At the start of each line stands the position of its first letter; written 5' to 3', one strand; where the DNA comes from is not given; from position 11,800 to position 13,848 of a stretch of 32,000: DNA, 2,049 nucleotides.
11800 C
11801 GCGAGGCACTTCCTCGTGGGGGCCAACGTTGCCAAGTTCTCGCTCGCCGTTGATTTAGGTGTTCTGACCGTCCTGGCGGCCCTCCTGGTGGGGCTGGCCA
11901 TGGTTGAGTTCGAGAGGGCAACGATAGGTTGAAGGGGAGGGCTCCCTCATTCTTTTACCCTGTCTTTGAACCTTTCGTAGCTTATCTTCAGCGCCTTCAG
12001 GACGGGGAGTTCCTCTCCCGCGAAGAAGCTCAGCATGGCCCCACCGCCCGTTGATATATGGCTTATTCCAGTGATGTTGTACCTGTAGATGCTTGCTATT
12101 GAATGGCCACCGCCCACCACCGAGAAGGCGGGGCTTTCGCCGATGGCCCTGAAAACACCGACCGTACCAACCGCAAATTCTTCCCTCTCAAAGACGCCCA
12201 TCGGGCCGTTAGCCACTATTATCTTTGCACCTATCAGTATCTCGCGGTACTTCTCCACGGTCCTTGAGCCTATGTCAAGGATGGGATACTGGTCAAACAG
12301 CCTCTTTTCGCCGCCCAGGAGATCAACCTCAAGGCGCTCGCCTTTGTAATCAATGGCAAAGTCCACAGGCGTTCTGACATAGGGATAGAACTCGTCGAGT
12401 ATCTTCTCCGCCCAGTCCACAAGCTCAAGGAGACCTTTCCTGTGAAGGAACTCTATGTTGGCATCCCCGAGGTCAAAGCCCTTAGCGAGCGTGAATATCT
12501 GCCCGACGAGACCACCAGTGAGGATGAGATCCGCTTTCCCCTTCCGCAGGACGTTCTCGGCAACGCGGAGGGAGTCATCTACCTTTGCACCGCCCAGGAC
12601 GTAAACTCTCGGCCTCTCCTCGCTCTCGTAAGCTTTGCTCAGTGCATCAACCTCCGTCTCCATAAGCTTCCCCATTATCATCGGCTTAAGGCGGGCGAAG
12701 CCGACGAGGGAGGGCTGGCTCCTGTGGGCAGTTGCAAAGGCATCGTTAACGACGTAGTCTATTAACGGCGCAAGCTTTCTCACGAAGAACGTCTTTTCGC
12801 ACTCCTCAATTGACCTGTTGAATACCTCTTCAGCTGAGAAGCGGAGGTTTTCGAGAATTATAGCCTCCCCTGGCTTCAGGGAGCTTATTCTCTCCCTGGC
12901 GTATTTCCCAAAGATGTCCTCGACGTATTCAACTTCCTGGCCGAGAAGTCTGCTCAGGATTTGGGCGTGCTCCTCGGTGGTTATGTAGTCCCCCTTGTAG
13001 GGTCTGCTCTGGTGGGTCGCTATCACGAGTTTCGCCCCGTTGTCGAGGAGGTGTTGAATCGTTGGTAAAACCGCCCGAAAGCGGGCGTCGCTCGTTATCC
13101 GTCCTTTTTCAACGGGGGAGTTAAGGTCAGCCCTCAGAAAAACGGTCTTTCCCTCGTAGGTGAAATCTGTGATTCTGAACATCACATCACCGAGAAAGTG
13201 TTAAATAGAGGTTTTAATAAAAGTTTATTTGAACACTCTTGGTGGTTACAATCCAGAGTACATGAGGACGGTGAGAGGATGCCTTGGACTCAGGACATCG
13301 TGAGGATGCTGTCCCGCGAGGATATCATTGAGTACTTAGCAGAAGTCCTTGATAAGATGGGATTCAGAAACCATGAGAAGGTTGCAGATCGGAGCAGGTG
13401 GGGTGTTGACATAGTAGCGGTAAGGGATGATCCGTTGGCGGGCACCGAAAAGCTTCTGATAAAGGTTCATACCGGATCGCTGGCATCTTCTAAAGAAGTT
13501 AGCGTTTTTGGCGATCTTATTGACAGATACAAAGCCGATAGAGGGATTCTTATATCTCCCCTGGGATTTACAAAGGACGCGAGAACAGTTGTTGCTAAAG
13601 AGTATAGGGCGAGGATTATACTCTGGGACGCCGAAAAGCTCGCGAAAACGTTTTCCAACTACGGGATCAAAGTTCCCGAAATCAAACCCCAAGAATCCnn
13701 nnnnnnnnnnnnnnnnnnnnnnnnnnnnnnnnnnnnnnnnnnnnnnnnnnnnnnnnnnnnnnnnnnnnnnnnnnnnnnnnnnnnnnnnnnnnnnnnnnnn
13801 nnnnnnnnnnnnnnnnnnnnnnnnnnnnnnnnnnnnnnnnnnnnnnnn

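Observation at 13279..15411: Cytoplasmic Mrr-type nuclease domain fused to at least 7 tandem PepSY-like modules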

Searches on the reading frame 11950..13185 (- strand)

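Call 34: search_protein_families(library=pfam, proteins=[window:11950-13185:-], max_evalue=0.01)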
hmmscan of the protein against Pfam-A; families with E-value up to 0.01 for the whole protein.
window:11950-13185:- (412 aa): 1 family
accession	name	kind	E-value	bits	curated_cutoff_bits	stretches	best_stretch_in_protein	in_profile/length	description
PF00162.24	PGK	-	5.3e-113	378.3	27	1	5-391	1-379/379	Phosphoglycerate kinase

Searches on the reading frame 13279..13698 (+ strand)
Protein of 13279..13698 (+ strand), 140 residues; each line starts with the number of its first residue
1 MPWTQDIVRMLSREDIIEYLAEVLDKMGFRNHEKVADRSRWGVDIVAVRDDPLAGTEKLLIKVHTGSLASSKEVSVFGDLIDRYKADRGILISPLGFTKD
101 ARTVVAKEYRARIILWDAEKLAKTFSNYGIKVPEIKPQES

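Call 21: search_solved_structures(query=window:13279-13698:+, max_evalue=10, show_alignments=3)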
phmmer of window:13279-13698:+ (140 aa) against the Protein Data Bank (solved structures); distinct sequences matched with E-value up to 10: 0.
